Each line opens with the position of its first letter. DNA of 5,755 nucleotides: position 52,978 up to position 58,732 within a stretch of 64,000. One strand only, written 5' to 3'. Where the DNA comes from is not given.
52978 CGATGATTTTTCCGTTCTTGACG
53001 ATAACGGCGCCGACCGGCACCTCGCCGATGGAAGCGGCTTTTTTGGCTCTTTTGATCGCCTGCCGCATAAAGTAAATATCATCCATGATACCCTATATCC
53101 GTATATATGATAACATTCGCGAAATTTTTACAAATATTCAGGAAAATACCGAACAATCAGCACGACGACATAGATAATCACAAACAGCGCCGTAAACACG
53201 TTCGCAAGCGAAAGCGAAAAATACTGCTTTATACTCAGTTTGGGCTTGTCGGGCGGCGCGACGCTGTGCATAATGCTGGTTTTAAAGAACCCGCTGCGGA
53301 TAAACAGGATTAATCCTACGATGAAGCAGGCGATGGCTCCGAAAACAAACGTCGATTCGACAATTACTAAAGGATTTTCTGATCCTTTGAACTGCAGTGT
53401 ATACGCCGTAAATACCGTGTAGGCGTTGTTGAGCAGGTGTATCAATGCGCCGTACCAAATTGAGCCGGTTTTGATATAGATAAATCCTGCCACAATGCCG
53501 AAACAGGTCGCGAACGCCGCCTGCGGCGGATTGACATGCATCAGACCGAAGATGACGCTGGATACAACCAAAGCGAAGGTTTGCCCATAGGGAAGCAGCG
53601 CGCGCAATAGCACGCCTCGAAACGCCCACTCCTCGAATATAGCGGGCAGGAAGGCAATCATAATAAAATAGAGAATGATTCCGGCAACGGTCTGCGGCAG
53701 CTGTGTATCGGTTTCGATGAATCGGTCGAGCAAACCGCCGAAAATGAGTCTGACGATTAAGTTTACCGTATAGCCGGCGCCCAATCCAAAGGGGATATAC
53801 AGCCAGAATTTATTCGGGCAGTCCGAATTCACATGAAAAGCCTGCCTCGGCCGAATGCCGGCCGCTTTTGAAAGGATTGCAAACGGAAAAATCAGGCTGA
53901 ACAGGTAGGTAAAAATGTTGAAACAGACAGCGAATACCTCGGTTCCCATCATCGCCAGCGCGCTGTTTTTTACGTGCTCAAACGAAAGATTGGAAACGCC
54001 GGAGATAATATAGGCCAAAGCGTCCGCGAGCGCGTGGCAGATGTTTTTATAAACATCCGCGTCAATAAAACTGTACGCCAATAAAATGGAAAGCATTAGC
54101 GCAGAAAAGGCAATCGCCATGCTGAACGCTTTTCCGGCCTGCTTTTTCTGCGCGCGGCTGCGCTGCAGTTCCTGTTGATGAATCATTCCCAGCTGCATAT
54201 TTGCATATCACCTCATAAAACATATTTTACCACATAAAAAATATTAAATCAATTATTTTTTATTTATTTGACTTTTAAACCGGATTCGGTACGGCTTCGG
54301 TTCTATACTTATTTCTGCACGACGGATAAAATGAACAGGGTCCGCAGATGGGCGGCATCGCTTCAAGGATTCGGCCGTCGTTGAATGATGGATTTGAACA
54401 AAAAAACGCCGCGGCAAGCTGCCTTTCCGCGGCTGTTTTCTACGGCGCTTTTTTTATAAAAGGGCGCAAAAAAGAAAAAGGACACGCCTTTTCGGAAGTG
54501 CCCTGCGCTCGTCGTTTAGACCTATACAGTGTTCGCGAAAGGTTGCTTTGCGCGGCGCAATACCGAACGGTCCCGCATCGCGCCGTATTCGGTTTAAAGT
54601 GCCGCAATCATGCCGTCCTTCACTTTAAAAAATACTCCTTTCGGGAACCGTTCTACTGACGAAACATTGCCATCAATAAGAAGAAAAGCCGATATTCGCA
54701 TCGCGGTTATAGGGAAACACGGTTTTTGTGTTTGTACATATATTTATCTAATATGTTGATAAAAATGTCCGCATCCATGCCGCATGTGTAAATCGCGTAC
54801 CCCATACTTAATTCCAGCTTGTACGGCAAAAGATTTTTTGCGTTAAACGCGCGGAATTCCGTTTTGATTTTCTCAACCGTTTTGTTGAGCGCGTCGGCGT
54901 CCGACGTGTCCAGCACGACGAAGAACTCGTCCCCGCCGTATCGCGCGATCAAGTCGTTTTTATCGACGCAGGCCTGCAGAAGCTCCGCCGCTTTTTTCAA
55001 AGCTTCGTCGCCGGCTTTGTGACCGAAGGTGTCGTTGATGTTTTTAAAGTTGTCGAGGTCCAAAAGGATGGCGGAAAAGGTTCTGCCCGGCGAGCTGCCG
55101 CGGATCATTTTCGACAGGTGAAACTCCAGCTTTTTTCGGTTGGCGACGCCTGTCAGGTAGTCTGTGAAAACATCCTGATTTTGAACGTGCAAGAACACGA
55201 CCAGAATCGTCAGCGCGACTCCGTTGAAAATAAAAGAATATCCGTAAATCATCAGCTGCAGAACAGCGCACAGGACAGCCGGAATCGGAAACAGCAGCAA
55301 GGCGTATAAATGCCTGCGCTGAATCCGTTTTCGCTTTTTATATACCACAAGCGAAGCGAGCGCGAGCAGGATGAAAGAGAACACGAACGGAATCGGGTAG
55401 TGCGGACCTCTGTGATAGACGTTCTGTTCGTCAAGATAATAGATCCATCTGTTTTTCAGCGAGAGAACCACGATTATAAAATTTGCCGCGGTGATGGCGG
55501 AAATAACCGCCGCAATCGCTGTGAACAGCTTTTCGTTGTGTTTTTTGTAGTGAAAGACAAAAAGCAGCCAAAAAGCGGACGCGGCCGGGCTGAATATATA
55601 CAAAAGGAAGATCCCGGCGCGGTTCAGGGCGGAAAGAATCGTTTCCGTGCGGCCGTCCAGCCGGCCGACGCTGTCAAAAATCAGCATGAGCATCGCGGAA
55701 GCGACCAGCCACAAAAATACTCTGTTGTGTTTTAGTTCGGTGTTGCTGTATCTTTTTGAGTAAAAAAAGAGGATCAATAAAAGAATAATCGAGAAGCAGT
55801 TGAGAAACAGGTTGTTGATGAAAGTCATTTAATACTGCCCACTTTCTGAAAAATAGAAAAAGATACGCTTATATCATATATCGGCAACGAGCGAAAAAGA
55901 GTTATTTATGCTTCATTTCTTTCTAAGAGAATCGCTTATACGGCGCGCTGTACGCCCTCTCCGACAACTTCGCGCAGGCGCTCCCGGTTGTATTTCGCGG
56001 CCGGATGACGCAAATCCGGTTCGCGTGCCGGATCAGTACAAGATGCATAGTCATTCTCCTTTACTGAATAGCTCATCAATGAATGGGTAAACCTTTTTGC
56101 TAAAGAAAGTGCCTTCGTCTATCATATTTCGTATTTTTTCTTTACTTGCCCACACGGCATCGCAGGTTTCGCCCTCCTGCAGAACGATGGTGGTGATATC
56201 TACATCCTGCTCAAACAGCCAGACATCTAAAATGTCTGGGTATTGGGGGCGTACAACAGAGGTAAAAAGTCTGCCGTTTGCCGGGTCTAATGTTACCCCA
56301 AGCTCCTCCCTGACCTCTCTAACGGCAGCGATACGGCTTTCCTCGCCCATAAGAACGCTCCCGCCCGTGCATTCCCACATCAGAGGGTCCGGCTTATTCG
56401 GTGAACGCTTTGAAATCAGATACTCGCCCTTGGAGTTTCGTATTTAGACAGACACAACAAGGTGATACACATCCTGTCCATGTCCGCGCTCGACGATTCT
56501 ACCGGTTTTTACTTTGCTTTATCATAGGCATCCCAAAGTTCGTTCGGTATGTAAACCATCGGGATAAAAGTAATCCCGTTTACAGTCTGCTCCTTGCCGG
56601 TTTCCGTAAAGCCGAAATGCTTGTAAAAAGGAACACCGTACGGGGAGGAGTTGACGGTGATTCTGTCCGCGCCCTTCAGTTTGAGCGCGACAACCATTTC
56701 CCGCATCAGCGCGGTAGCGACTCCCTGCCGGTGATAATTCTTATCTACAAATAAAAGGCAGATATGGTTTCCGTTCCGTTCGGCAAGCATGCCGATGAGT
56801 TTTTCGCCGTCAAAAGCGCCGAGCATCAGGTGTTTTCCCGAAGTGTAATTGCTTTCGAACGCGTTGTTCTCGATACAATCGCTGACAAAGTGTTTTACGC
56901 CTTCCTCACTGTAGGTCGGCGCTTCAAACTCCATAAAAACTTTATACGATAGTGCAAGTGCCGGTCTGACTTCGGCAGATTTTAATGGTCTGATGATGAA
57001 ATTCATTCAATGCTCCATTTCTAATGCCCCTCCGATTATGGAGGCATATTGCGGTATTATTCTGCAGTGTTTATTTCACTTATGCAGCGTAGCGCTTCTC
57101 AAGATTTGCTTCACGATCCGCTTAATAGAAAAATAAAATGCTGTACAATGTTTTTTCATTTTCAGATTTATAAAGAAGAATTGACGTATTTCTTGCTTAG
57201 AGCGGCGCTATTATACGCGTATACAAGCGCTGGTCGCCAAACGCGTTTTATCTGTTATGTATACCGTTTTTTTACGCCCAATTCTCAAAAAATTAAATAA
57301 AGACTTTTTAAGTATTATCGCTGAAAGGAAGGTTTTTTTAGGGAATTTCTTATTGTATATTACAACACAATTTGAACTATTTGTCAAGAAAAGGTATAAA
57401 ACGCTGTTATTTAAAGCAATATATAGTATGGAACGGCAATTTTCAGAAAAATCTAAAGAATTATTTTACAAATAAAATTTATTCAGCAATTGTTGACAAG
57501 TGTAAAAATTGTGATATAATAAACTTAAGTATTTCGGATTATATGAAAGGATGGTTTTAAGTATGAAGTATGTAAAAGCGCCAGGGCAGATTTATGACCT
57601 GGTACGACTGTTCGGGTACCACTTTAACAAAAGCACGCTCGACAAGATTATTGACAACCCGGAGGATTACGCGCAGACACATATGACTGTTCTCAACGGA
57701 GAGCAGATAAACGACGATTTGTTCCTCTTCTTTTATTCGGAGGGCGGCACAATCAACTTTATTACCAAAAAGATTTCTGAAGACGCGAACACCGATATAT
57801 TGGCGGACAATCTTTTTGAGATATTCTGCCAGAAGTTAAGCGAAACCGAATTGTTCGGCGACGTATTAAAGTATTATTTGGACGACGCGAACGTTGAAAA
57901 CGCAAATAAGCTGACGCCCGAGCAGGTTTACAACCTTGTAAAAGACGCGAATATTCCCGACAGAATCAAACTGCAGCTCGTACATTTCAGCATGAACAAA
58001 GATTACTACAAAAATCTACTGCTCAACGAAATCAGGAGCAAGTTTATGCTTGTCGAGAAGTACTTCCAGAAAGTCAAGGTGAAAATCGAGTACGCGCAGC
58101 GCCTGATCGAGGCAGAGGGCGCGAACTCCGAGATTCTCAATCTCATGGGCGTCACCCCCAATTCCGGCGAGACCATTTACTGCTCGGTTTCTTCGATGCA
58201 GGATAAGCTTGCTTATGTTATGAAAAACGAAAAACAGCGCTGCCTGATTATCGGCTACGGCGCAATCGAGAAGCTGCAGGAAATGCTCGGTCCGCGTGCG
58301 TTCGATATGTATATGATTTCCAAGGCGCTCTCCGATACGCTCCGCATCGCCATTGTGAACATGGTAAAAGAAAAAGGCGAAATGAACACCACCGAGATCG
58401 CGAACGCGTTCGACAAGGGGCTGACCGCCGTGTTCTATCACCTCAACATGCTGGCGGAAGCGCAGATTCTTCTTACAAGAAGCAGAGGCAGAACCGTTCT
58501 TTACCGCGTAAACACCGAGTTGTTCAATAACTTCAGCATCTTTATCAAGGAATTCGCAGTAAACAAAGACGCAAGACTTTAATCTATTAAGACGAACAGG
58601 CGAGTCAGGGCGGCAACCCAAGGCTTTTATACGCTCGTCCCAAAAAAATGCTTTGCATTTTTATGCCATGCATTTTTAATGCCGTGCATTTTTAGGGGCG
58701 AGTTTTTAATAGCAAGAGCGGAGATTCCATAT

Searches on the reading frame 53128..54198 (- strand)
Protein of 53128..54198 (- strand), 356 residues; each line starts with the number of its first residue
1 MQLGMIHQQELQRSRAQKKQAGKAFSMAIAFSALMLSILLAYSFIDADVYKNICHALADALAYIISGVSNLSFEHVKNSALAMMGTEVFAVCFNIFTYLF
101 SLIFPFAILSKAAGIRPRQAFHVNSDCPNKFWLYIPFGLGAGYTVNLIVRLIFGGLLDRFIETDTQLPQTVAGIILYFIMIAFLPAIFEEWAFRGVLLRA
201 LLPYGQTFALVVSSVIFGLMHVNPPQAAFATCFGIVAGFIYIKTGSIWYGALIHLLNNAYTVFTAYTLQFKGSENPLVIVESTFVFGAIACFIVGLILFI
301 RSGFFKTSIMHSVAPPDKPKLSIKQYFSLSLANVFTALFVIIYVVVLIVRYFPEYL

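Call 85: search_protein_families(library=pfam, proteins=[window:53128-54198:-], max_evalue=0.001)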
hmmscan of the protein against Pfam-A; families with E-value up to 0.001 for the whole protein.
window:53128-54198:- (356 aa): 1 family
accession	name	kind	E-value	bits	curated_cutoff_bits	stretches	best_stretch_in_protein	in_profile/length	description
PF02517.21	Rce1-like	-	2.1e-21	76.4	22.4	1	174-259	4-92/93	Type II CAAX prenyl endopeptidase Rce1-like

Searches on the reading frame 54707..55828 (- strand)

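Call 85: search_protein_families(library=pfam, proteins=[window:54707-55828:-], max_evalue=0.001)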
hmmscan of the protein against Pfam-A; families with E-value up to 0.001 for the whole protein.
window:54707-55828:- (373 aa): 2 families
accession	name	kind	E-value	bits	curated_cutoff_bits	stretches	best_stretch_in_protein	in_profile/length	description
PF00990.26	GGDEF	-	1.1e-35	123.2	23.8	1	221-370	2-157/161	Diguanylate cyclase, GGDEF domain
PF16927.11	HisKA_7TM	-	1.6e-10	41.7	28.6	1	12-220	4-219/224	N-terminal 7TM region of histidine kinase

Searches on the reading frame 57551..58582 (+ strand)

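Call 85: search_protein_families(library=pfam, proteins=[window:57551-58582:+], max_evalue=0.001)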
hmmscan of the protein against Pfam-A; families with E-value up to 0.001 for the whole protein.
window:57551-58582:+ (343 aa): 2 families
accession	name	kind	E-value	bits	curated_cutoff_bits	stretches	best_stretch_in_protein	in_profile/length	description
PF01022.26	HTH_5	-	7.8e-05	22.9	22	1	264-304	3-42/47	Bacterial regulatory protein, arsR family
PF12840.13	HTH_20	-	8.3e-05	22.9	27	1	260-307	1-48/51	Helix-turn-helix domain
